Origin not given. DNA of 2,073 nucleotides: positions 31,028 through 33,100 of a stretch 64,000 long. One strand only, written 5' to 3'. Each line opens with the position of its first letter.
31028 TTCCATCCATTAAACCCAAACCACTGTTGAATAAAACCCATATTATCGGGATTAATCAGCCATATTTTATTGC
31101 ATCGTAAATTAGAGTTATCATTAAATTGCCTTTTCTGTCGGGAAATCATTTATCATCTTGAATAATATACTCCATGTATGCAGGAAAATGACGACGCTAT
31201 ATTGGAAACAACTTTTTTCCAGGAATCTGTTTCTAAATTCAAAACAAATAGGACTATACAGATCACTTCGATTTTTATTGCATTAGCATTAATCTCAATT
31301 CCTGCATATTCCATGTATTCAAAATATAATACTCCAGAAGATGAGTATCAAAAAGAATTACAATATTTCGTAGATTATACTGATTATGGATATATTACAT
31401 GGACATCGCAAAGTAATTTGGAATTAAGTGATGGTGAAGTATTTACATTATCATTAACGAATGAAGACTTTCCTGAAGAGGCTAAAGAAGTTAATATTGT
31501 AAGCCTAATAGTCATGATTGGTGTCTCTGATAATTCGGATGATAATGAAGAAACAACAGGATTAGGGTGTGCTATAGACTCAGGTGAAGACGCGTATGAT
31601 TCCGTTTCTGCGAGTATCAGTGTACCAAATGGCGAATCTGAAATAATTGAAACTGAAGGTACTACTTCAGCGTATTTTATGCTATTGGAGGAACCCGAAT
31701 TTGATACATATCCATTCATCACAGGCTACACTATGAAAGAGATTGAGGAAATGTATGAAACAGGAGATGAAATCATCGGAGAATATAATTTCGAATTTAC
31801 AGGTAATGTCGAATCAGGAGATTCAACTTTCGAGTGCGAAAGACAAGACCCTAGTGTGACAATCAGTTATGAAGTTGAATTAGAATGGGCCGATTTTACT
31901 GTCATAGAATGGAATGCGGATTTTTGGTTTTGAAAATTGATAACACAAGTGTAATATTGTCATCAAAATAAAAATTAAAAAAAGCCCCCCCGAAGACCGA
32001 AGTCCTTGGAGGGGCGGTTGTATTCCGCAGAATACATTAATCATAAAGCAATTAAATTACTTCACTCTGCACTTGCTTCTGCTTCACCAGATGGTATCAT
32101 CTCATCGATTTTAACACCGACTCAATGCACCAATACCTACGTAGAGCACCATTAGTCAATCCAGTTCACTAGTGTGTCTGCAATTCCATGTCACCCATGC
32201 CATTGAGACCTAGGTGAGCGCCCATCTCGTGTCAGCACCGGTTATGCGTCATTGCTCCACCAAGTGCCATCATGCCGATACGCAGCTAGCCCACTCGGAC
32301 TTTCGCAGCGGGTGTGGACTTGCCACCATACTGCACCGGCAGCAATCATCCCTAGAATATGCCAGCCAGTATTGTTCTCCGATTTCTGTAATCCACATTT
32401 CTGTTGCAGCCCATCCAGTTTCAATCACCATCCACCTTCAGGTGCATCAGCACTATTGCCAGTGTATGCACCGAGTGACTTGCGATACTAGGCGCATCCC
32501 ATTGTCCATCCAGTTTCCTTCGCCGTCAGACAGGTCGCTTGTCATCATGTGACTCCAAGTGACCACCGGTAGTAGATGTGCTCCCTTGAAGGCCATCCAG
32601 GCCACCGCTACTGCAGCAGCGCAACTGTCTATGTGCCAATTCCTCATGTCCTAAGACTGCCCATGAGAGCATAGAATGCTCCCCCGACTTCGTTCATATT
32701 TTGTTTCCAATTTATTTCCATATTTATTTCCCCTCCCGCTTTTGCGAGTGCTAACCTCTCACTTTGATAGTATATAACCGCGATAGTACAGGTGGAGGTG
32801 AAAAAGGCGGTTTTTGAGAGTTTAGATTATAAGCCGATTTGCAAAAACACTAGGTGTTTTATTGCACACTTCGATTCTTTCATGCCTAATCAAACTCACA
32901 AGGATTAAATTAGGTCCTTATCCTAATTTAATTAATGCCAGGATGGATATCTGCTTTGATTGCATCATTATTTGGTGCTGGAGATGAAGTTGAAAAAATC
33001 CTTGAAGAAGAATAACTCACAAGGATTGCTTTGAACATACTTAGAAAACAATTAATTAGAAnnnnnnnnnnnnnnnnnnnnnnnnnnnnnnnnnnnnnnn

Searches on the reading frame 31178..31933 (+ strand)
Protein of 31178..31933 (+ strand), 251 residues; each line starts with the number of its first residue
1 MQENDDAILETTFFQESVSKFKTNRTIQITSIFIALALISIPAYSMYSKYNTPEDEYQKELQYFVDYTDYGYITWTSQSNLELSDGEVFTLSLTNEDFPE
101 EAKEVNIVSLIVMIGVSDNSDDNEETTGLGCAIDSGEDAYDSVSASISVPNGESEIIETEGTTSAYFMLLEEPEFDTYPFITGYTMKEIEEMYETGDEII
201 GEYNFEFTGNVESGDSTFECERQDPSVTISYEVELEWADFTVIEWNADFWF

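Call 15: find_encoding_contigs(protein=window:31178-31933:+, flank=6000, max_places=10)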
Protein window:31178-31933:+ (251 aa): no gene with exactly this product is on record in the collection.

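Call 26: search_protein_families(library=pfam, proteins=[window:31178-31933:+], max_evalue=1)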
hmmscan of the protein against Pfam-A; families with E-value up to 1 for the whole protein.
window:31178-31933:+ (251 aa): 0 families

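Call 47: find_homologous_proteins(query=window:31178-31933:+, max_evalue=0.00001)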
Query window:31178-31933:+ (251 aa): 51 proteins with E <= 0.00001 among 391 candidates.
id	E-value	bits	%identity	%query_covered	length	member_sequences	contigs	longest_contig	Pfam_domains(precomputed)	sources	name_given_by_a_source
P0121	1.5e-150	517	94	100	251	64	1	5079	-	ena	-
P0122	5.3e-140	483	87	100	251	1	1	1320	-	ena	-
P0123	7.0e-124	430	78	100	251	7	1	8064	-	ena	-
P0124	4.3e-114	398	74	98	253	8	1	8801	-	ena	-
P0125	5.0e-105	368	67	100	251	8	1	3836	-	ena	-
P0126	1.4e-93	331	63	100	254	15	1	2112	-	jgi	jgi:hypothetical protein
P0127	3.5e-92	326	60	100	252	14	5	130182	-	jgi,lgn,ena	jgi:hypothetical protein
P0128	4.6e-92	326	62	100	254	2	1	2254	-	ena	-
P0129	8.0e-92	325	63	100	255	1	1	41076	-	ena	-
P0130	7.0e-91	322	62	100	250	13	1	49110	-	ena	-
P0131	7.0e-91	322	60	100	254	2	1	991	-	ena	-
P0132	1.2e-90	321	62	100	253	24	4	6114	-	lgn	-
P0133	2.7e-90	320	61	100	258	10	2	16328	-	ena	-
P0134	3.4e-90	320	61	99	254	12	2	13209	-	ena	-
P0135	1.0e-89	318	62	100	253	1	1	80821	-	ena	-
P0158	3.5e-64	235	90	49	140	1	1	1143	-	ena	-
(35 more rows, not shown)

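Call 48: find_encoding_contigs(protein=P0121, flank=6000, max_places=10)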
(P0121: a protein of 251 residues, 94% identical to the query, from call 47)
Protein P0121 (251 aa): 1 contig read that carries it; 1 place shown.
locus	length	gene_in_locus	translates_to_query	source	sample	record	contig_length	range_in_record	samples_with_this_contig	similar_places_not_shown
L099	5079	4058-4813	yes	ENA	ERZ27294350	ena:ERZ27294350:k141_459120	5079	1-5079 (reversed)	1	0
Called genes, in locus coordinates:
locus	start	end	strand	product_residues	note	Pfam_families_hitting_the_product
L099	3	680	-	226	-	?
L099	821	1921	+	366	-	PF02469:Fasciclin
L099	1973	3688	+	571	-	PF02469:Fasciclin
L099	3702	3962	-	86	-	-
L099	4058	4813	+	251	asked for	-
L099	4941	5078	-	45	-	?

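Call 49: find_encoding_contigs(protein=P0122, flank=6000, max_places=10)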
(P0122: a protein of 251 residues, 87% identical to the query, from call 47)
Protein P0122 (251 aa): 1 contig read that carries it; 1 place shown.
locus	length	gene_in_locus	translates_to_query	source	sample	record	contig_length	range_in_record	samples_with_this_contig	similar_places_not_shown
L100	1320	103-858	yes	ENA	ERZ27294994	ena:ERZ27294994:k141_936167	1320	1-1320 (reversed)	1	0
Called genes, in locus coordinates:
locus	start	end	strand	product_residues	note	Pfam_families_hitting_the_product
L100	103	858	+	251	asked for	-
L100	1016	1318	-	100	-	?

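Call 53: find_encoding_contigs(protein=P0124, flank=5000, max_places=5)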
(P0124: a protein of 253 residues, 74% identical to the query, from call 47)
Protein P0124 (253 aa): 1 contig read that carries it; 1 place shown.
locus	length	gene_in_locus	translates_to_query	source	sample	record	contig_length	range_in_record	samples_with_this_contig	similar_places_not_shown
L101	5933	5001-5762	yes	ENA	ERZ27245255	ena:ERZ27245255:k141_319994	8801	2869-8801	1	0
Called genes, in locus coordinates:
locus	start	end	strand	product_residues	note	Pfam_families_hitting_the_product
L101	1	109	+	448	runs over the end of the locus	PF00232:Glyco_hydro_1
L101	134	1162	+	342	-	PF01370:Epimerase, PF02719:Polysacc_synt_2 (weak), PF05368:NmrA, PF01073:3Beta_HSD, PF07993:NAD_binding_4, PF13460:NAD_binding_10, PF16363:GDP_Man_Dehyd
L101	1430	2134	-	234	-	PF00160:Pro_isomerase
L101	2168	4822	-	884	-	PF01326:PPDK_N, PF00391:PEP-utilizers, PF02896:PEP-utilizers_C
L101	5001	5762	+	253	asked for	-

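Call 54: find_encoding_contigs(protein=P0127, flank=5000, max_places=5)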
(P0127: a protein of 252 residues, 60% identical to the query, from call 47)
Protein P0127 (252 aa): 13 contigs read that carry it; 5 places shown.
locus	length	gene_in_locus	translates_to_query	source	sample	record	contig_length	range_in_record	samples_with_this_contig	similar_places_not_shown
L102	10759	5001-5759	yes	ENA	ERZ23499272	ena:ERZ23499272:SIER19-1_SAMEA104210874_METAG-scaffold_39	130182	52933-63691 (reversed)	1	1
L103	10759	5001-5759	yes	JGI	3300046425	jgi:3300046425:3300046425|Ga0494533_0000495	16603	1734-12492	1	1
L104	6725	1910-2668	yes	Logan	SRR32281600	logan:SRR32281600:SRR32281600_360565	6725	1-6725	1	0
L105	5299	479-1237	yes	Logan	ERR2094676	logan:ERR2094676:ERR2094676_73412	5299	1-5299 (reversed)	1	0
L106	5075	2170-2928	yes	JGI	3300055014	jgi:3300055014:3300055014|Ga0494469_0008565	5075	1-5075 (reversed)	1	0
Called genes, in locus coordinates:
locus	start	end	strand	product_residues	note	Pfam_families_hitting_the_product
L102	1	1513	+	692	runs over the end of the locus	PF19088:TUTase (weak), PF22600:MTPAP-like_central, PF01909:NTP_transf_2 (weak), PF03828:PAP_assoc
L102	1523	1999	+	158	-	PF00583:Acetyltransf_1, PF13673:Acetyltransf_10 (weak)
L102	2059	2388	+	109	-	-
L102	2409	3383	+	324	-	PF23435:DUF7121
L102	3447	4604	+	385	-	PF06849:DUF1246, PF06973:DUF1297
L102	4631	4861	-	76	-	-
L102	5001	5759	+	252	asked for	-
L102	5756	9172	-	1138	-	PF02412:TSP_3 (weak)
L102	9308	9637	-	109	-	PF01248:Ribosomal_L7Ae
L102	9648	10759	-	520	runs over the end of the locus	PF04998:RNA_pol_Rpb1_5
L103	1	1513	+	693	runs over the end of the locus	PF19088:TUTase (weak), PF22600:MTPAP-like_central, PF01909:NTP_transf_2 (weak), PF03828:PAP_assoc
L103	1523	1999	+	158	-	PF00583:Acetyltransf_1, PF13673:Acetyltransf_10 (weak)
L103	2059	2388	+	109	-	-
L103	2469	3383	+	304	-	PF23435:DUF7121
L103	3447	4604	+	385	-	PF06849:DUF1246, PF06973:DUF1297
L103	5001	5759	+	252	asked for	-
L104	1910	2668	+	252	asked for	-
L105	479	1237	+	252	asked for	-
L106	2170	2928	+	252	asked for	-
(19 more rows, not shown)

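Call 61: list_cluster_members(proteins=[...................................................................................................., L099:4944-5078:-])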
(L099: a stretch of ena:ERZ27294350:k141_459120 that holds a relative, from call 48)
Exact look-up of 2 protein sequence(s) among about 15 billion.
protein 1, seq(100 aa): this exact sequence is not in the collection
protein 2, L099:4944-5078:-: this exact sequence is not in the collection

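Call 63: list_cluster_members(proteins=[P0121, P0122, P0158])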
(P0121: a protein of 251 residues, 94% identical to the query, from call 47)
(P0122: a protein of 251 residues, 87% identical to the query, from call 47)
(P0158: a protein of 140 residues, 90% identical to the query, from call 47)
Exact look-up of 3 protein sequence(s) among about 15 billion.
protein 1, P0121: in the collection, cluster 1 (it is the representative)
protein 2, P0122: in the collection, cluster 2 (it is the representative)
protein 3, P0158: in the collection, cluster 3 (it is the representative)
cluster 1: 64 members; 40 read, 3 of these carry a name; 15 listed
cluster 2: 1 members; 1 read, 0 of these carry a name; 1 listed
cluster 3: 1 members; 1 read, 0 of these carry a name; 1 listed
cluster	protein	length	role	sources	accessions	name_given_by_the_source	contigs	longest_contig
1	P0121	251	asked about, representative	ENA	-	-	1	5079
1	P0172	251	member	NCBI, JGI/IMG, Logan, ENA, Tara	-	strand:- start:248 stop:1003 length:756 start_codon:yes stop_codon:yes gene_type:complete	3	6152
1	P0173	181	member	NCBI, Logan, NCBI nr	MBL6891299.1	MAG: hypothetical protein ISR22_04550 [Candidatus Poseidoniaceae archaeon] | hypothetical protein [Candidatus Poseidoniaceae archaeon]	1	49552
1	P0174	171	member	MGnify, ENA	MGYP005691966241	FL=1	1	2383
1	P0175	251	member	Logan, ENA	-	-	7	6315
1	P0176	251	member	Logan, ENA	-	-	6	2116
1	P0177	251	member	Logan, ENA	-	-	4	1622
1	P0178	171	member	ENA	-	-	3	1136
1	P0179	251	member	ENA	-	-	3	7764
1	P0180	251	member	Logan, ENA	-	-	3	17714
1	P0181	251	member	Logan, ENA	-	-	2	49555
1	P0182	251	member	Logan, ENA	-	-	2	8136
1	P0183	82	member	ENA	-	-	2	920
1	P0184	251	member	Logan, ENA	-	-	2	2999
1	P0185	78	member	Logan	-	-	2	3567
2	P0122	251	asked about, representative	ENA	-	-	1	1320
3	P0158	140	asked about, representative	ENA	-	-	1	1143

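Call 64: find_encoding_contigs(protein=P0181, flank=6000, max_places=10)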
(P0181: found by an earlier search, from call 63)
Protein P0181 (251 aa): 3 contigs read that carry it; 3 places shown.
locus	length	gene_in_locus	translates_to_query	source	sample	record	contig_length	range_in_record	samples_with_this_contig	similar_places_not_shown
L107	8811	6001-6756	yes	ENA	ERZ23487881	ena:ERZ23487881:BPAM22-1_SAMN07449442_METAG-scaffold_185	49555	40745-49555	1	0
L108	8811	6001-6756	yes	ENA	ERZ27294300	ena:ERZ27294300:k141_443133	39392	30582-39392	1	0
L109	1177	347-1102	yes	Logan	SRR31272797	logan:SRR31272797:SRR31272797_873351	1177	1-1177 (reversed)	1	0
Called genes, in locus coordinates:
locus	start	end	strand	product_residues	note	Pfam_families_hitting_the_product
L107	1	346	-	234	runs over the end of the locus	PF00160:Pro_isomerase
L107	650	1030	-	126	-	PF03073:TspO_MBR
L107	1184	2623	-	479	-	-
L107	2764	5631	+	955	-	PF02469:Fasciclin, PF14787:zf-CCHC_5 (faint), PF02469:Fasciclin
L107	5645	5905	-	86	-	-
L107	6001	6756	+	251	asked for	-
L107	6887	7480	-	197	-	-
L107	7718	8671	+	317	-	PF00756:Esterase (faint), PF10503:Esterase_PHB, PF02230:Abhydrolase_2, PF00326:Peptidase_S9 (weak)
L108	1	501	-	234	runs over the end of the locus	PF00160:Pro_isomerase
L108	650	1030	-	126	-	PF03073:TspO_MBR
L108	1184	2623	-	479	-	-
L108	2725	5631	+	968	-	PF02469:Fasciclin, PF14787:zf-CCHC_5 (faint), PF02469:Fasciclin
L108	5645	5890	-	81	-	-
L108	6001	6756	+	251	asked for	-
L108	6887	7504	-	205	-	-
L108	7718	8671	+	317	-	PF00756:Esterase (faint), PF10503:Esterase_PHB, PF02230:Abhydrolase_2, PF00326:Peptidase_S9 (weak)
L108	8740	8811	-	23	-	?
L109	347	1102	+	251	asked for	-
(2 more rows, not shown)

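Call 70: search_protein_families(library=pfam, proteins=[L108:6887-7504:-], max_evalue=10)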
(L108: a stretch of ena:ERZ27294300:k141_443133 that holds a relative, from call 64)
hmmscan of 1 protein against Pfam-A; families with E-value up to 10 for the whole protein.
L108:6887-7504:- (205 aa): 2 families
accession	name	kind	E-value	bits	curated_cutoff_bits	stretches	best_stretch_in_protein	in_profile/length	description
PF18949.5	DUF5693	-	0.4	9.5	29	1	25-163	321-431/609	Family of unknown function (DUF5693)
PF16962.11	ABC_export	-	2.5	6.9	29.7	1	15-96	194-273/531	Putative ABC exporter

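Call 71: search_protein_families(library=ncbifam, proteins=[L108:6887-7504:-], max_evalue=10)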
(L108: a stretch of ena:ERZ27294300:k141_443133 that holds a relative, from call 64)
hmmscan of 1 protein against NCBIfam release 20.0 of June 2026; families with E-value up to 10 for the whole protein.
L108:6887-7504:- (205 aa): 0 families

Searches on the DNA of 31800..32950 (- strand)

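Call 5: search_rna_families(source=window, start=31800, end=32950, threshold=evalue, max_evalue=10, show_alignments=3)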
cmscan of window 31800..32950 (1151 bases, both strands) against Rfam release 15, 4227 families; matches with E-value up to 10: 3.
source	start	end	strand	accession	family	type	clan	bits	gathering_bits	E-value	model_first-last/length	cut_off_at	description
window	32040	32125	-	RF01392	isrI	Gene; sRNA;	-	17.7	45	5.9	1-98/98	no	isrI Hfq binding RNA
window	32494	32552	-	RF01516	v-snoRNA-1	Gene; snRNA; snoRNA; CD-box;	-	15.7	75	2.9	1-65/65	no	Human herpesvirus 1 small nucleolar RNA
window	32908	32950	-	RF02288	TtnuCD11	Gene; snRNA; snoRNA; CD-box;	-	12.2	70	8.8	36-74/74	5'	Tetrahymena snoRNA TtnuCD11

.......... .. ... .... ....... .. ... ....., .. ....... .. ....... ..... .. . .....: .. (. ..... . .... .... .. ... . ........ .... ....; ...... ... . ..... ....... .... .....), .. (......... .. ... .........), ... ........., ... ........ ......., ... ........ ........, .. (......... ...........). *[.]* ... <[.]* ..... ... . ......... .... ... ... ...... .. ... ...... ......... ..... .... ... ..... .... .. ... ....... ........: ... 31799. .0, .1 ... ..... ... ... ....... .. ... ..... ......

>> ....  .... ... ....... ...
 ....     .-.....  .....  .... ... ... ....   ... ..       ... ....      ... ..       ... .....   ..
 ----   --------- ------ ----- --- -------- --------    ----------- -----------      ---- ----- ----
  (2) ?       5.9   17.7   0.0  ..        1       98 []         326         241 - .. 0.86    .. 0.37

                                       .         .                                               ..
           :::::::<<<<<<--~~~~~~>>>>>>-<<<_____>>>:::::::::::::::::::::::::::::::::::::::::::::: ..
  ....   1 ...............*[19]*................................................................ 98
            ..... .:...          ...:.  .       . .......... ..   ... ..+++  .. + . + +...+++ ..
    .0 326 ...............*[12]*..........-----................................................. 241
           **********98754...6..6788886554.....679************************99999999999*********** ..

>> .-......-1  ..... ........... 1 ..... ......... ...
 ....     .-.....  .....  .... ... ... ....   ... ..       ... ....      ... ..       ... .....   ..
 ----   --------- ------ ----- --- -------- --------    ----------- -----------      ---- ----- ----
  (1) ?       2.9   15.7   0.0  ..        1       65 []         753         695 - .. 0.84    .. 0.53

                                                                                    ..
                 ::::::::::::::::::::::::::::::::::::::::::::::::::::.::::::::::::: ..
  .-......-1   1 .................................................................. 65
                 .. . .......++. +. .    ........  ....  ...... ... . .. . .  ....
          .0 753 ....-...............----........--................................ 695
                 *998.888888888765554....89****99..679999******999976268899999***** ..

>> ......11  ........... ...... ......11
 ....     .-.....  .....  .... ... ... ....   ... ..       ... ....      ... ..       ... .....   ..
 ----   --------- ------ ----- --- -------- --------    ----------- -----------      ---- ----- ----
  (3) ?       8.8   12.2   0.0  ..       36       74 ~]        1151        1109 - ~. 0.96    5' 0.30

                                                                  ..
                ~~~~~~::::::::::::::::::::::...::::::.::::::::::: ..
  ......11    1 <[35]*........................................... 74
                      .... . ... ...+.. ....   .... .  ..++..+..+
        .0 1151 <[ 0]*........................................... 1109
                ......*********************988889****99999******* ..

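Call 27: search_dna_similar(query=window:31940-32820:-, collection=phages, mode=distant, max_evalue=0.01)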
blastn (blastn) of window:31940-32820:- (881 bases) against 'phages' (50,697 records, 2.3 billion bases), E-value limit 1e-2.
No match.

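Call 28: search_dna_similar(query=window:31940-32820:-, collection=plasmids, mode=distant, max_evalue=0.01)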
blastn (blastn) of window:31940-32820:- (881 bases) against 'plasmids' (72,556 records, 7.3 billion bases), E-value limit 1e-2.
No match.

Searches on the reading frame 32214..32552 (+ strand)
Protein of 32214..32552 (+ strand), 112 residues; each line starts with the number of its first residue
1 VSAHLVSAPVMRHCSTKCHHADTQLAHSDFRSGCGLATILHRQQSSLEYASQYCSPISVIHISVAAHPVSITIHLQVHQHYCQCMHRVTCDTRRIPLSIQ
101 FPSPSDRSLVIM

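Call 26: search_protein_families(library=pfam, proteins=[window:32214-32552:+], max_evalue=1)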
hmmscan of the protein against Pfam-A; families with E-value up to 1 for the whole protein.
window:32214-32552:+ (112 aa): 0 families
